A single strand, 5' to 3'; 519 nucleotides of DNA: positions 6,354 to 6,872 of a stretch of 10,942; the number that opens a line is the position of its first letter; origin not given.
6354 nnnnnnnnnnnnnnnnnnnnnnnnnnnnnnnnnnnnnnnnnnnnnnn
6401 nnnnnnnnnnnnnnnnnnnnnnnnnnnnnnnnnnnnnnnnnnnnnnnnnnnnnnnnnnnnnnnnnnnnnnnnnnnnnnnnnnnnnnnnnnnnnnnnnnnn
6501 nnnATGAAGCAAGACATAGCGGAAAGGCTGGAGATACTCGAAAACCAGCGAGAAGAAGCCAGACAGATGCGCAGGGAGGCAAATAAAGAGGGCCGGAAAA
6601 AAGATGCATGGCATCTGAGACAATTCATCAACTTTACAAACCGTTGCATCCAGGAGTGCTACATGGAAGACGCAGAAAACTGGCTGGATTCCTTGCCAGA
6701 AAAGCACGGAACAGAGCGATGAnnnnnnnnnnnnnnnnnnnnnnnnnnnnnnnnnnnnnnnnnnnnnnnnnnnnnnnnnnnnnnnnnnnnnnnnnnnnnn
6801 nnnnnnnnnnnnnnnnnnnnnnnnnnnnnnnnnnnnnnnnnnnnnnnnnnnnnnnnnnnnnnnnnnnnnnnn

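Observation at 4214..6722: Cargo operon: AlpA-like protein, HNH-AP2 endonuclease and four unknown proteins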

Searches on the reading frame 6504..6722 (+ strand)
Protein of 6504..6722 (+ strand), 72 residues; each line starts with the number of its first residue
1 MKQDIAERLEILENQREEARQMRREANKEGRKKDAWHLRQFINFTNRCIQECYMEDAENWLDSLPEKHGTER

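Call 70: search_protein_families(library=pfam, proteins=[window:6504-6722:+], max_evalue=10)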
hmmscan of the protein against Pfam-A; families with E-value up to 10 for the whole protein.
window:6504-6722:+ (72 aa): 1 family
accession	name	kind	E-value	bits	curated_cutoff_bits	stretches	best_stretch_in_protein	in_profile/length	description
PF10279.14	Latarcin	-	0.73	10.6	25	1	3-29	24-56/64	Latarcin precursor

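Call 90: search_protein_representatives(protein=window:6504-6722:+)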
Query: 72 residues. Proteins with E-value up to 0.001 (for the whole library): 11; up to 1e-10: 6; up to 1e-30: 0. The best 11 are listed.
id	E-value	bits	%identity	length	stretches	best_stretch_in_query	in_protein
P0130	4.9e-23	96.5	70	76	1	1-67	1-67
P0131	1.3e-22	95.2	70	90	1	1-67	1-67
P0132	4.5e-15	71.3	58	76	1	1-62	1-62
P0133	1.1e-14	70.1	60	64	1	1-67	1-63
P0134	9.0e-13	64.0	63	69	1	1-54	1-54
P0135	8.1e-12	61.0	56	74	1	1-57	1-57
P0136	6.0e-10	55.1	54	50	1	20-67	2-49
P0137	3.1e-07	46.5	58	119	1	1-48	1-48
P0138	1.2e-06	44.6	59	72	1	1-46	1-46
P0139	8.9e-06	41.9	29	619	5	28-54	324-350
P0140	4.5e-04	36.5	47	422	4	30-50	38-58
